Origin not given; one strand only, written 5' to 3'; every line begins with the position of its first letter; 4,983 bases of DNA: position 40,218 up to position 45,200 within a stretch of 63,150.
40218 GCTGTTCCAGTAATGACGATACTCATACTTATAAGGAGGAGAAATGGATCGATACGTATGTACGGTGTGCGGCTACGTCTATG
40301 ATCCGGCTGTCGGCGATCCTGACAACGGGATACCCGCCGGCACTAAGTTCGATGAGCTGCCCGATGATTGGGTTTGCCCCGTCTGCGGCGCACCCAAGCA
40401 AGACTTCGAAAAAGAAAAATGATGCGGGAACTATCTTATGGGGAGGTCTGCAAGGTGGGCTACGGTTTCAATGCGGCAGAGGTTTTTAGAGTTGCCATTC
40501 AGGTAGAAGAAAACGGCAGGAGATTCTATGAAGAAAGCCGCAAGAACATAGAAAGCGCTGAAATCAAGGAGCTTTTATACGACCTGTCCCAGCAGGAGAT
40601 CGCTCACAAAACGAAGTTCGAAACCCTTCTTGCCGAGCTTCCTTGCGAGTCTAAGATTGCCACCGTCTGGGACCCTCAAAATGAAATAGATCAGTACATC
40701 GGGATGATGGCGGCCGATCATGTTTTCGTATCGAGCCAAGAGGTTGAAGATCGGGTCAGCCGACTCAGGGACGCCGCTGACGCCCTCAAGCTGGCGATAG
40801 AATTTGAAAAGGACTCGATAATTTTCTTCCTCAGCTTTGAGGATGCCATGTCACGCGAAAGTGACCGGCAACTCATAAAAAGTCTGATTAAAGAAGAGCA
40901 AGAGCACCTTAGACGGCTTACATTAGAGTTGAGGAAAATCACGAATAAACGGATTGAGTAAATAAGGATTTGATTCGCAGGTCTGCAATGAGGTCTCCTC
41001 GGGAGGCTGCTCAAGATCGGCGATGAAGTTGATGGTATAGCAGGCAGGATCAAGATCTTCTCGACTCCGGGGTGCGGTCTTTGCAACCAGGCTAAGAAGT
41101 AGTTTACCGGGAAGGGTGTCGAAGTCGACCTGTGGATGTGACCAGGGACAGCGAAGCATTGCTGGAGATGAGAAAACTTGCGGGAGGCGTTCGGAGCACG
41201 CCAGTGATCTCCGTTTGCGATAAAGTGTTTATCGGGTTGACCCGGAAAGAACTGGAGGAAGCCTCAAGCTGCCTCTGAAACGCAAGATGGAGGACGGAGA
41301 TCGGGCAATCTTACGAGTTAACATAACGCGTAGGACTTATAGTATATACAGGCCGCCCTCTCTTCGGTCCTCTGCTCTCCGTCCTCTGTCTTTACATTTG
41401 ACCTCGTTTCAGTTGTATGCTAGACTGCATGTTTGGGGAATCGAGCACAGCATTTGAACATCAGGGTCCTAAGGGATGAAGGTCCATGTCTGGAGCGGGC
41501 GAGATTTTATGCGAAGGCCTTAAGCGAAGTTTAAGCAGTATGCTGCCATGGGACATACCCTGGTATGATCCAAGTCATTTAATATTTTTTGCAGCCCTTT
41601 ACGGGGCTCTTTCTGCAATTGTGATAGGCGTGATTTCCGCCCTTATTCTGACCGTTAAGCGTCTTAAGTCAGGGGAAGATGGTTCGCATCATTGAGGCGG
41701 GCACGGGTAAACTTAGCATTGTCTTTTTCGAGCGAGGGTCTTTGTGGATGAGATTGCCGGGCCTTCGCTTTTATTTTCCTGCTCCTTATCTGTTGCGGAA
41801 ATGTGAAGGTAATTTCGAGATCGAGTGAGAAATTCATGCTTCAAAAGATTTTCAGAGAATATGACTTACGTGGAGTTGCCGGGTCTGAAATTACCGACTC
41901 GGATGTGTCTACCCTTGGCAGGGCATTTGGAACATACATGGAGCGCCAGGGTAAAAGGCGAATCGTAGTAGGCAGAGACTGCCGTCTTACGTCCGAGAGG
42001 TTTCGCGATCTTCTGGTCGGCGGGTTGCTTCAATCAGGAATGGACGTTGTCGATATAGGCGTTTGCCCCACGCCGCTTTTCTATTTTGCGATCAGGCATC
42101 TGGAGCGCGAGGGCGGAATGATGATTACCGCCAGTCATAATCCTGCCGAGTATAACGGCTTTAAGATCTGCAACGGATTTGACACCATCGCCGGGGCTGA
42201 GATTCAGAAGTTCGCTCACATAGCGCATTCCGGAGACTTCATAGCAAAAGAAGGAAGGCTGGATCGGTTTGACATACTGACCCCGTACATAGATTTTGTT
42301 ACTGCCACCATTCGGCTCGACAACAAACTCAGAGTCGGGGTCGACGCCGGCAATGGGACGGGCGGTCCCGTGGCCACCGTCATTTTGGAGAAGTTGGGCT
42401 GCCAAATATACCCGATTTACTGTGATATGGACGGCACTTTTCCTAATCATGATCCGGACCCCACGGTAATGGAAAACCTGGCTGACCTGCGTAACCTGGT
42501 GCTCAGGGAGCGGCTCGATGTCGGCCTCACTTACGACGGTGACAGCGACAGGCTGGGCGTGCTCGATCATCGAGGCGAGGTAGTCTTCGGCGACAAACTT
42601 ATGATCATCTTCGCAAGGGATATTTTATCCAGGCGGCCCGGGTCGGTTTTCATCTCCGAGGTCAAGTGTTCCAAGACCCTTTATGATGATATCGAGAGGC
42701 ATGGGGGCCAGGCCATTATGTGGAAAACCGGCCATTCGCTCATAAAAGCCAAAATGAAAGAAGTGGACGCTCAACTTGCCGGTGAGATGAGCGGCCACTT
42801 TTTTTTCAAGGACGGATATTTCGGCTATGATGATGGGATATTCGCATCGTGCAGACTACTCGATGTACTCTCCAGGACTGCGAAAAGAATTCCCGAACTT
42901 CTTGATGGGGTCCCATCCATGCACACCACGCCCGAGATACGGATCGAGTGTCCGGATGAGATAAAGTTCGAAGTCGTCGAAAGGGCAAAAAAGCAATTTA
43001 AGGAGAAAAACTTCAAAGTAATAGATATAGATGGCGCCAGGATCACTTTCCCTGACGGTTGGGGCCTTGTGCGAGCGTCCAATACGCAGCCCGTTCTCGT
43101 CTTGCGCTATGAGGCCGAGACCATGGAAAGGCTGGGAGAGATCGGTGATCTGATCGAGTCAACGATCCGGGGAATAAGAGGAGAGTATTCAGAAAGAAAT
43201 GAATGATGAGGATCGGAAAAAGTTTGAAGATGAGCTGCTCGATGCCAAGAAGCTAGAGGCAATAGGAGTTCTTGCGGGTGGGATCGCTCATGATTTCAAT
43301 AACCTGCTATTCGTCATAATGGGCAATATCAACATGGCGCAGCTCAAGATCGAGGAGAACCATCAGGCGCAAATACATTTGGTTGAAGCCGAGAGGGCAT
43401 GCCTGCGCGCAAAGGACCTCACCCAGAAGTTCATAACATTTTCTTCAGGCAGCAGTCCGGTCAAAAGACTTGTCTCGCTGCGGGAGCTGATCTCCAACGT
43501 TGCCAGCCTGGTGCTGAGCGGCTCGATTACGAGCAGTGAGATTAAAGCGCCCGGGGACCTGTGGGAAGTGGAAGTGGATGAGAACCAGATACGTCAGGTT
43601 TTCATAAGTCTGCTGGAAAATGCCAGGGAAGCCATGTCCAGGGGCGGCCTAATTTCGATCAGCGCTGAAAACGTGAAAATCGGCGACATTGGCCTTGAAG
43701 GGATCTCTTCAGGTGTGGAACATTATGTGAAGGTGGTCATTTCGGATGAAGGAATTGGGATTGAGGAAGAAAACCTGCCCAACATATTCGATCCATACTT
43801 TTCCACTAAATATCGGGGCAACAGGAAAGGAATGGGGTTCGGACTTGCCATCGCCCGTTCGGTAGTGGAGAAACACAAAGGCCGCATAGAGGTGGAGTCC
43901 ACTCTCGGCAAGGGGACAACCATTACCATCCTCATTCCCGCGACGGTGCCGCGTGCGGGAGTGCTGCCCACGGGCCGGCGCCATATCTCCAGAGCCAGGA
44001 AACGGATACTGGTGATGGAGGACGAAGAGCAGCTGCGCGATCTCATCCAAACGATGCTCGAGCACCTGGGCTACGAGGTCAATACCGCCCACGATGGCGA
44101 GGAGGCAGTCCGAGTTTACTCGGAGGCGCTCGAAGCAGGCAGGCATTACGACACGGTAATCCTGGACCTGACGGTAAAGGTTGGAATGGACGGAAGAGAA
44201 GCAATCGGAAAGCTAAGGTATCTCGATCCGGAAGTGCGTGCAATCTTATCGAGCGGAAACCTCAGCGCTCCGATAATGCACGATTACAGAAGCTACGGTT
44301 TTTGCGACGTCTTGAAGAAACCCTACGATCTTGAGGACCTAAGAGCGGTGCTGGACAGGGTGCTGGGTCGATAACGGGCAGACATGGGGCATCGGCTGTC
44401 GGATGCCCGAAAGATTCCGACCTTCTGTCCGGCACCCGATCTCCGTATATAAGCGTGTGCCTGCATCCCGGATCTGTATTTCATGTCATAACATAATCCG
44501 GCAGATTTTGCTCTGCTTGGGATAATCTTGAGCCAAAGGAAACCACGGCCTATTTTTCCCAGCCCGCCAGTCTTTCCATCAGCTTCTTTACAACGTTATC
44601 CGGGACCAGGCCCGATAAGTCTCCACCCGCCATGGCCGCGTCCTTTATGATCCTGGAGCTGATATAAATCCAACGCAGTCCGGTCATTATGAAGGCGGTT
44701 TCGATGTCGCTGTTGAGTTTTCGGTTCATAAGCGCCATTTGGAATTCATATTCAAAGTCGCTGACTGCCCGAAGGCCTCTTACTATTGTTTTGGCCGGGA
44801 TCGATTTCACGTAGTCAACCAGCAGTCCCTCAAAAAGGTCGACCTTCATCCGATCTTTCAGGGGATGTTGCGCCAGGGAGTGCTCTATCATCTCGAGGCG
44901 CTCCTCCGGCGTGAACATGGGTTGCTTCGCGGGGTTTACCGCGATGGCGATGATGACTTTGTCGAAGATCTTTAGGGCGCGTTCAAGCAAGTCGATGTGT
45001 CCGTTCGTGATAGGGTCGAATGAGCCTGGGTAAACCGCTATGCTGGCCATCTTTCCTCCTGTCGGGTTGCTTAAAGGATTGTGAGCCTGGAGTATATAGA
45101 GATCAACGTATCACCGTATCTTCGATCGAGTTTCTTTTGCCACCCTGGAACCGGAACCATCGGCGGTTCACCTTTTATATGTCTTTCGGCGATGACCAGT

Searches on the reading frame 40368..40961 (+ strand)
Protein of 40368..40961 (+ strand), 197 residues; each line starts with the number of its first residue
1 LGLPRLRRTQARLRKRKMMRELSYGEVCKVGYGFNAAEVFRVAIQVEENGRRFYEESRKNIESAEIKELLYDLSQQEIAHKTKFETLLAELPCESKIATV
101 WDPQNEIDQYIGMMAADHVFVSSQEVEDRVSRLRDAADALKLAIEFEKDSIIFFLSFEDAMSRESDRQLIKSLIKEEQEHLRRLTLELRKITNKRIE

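Call 41: search_protein_families(library=pfam, proteins=[window:40368-40961:+], max_evalue=0.001)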
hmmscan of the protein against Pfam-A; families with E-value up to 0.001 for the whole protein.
window:40368-40961:+ (197 aa): 1 family
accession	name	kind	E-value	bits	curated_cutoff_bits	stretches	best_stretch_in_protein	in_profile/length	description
PF02915.23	Rubrerythrin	-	3.3e-09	37.7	22.8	1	38-185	1-134/137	Rubrerythrin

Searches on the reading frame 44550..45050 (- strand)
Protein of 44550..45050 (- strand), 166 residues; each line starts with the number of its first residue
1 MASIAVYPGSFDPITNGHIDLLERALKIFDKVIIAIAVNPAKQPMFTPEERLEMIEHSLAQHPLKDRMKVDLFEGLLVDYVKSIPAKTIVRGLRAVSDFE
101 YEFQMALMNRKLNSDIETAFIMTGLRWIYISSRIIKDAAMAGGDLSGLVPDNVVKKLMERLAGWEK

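Call 41: search_protein_families(library=pfam, proteins=[window:44550-45050:-], max_evalue=0.001)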
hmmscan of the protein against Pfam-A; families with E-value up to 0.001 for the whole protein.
window:44550-45050:- (166 aa): 1 family
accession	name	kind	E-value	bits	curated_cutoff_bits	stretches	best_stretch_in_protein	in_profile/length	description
PF01467.32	CTP_transf_like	-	8.2e-27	94.5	21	1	6-137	1-132/133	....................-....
